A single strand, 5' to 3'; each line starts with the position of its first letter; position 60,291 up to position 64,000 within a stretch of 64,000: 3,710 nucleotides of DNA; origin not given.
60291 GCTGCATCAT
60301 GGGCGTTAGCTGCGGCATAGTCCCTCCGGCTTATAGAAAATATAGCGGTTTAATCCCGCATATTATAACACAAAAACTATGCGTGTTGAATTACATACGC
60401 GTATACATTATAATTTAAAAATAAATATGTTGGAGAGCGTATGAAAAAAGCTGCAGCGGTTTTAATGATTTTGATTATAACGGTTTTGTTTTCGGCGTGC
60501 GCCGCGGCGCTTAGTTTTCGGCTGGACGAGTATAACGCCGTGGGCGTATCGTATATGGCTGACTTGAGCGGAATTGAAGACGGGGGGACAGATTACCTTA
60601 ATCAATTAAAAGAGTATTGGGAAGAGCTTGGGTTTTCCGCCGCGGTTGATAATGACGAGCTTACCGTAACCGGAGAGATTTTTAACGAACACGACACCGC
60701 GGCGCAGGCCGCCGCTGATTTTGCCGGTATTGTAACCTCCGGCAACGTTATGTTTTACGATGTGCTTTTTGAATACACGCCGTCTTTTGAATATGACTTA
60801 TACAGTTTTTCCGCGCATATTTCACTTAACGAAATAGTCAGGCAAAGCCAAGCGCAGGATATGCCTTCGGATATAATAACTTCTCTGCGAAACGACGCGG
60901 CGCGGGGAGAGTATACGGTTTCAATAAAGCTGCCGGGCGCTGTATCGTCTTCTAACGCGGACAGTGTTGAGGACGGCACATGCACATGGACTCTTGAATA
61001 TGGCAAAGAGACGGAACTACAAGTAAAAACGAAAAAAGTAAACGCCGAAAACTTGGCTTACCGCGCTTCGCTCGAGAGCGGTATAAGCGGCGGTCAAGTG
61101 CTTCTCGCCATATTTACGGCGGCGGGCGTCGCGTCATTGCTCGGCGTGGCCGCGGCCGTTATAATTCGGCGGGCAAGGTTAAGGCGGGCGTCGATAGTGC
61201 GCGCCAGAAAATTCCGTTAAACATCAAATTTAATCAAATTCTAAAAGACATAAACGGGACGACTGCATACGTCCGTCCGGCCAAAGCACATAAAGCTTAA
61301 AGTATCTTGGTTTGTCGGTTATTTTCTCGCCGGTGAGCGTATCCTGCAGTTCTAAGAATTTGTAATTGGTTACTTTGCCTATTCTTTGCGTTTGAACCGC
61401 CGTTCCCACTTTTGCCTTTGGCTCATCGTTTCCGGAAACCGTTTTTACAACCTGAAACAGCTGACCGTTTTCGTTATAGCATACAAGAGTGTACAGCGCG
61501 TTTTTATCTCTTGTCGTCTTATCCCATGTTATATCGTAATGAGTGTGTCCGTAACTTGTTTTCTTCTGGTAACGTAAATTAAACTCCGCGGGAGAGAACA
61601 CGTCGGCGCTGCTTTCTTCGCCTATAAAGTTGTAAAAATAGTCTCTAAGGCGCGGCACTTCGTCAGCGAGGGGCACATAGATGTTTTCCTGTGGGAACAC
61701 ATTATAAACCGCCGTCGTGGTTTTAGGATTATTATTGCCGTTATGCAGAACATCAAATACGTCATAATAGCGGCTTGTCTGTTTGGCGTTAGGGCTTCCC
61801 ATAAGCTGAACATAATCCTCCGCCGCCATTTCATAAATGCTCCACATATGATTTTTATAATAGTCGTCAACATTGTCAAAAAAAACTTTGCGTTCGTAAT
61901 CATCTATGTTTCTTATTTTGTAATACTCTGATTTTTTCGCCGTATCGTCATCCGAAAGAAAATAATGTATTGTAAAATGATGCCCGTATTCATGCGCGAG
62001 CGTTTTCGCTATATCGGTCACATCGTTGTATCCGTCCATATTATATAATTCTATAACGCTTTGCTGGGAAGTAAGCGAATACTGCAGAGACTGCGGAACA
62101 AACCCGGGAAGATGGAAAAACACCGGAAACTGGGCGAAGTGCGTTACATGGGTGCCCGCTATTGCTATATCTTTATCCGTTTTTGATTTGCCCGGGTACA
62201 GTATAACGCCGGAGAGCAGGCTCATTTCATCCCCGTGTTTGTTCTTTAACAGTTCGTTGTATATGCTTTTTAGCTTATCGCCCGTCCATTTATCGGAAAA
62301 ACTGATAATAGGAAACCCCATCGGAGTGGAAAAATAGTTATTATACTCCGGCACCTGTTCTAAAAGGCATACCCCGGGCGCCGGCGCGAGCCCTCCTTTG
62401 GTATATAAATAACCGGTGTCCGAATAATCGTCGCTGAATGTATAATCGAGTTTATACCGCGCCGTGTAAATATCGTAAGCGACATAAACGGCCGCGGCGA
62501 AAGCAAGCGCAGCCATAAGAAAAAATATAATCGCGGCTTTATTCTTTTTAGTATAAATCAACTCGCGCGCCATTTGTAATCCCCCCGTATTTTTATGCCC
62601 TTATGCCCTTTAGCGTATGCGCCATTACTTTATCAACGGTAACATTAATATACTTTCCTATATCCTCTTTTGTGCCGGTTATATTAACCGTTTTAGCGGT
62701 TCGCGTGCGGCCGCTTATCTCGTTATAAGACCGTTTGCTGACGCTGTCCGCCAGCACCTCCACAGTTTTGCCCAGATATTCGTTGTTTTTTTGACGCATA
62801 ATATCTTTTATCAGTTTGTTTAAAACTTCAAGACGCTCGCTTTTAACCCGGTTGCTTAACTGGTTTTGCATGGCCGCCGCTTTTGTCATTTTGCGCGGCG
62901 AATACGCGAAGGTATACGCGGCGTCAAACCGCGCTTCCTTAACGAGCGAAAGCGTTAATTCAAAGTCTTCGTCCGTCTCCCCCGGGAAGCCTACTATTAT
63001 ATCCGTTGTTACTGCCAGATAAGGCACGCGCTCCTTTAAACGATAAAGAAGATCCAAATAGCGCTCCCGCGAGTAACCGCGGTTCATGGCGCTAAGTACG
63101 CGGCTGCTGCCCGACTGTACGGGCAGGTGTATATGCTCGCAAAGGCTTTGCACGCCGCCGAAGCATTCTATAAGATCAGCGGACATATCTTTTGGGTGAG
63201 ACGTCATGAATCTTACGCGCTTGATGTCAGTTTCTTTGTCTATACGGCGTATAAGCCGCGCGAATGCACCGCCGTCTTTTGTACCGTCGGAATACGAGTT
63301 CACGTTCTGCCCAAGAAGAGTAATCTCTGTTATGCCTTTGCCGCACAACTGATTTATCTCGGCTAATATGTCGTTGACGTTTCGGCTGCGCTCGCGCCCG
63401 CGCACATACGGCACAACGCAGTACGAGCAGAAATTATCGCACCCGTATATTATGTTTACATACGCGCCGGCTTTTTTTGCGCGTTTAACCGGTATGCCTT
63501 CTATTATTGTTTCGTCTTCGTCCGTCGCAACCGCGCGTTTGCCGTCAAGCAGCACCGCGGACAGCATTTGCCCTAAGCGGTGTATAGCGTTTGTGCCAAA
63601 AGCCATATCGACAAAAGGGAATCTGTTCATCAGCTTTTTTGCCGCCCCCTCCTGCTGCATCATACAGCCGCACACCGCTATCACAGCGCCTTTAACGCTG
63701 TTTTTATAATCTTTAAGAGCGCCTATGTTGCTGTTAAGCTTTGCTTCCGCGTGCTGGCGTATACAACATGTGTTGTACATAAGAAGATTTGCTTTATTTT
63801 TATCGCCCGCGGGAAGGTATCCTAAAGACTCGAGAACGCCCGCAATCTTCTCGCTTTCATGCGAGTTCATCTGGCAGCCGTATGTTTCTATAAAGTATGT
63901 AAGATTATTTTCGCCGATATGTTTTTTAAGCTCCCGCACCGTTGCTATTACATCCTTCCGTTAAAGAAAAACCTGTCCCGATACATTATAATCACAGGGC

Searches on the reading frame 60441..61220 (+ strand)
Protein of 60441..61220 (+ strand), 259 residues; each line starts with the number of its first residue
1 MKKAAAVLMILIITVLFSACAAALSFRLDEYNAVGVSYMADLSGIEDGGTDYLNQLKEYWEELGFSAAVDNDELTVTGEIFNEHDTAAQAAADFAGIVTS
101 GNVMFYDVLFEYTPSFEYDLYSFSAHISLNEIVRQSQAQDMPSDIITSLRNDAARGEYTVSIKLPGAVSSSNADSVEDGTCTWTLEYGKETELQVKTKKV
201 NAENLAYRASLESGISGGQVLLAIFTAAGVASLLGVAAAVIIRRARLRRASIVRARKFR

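Call 58: search_protein_families(library=pfam, proteins=[window:60441-61220:+], max_evalue=0.01)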
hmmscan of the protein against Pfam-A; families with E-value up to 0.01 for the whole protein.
window:60441-61220:+ (259 aa): 1 family
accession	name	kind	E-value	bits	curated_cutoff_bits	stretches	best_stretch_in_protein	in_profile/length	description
PF21946.1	LppM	-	4.4e-07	30.7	27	1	139-196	107-150/153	LppM domain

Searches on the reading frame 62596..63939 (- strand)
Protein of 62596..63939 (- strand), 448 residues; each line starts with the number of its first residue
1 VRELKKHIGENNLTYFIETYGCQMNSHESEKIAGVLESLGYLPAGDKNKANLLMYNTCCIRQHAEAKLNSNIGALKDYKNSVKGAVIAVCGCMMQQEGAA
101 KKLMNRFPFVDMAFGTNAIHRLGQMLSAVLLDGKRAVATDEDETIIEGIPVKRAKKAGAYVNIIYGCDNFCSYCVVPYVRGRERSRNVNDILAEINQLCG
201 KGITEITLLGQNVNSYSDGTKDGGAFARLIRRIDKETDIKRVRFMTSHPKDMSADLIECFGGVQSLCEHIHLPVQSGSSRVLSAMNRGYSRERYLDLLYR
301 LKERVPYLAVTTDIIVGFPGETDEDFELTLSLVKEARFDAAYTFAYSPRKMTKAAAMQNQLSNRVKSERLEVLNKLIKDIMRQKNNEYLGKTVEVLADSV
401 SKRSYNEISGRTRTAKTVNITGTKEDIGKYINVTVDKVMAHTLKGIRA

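Call 85: find_encoding_contigs(protein=window:62596-63939:-, flank=10000, max_places=3)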
Protein window:62596-63939:- (448 aa): 3 contigs read that carry it; 2 places shown.
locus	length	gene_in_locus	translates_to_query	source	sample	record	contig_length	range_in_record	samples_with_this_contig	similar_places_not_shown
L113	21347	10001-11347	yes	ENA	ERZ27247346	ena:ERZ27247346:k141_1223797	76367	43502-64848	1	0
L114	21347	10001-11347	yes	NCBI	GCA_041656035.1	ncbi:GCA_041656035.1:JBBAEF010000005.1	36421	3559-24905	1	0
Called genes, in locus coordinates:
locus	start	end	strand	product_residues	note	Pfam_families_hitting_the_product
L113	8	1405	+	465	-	PF00682:HMGL-like, PF02436:PYC_OADA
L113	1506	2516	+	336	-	PF00044:Gp_dh_N, PF02800:Gp_dh_C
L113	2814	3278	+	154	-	-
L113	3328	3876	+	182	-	-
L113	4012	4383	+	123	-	PF01272:GreA_GreB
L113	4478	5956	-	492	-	PF02310:B12-binding, PF04055:Radical_SAM, PF13282:DUF4070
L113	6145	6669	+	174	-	PF04542:Sigma70_r2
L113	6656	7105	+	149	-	-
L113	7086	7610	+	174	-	-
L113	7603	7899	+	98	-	-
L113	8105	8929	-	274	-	PF01209:Ubie_methyltran, PF05175:MTS, PF06325:PrmA (weak), PF13489:Methyltransf_23, PF13847:Methyltransf_31, PF08241:Methyltransf_11, PF08242:Methyltransf_12, PF13649:Methyltransf_25, +2 more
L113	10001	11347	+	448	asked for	PF00919:UPF0004, PF04055:Radical_SAM, PF01938:TRAM (weak)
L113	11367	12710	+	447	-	-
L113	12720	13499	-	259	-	PF21946:LppM (weak)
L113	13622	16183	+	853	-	PF01624:MutS_I, PF05188:MutS_II, PF05192:MutS_III, PF05190:MutS_IV, PF00488:MutS_V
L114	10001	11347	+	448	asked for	PF00919:UPF0004, PF04055:Radical_SAM, PF01938:TRAM (weak)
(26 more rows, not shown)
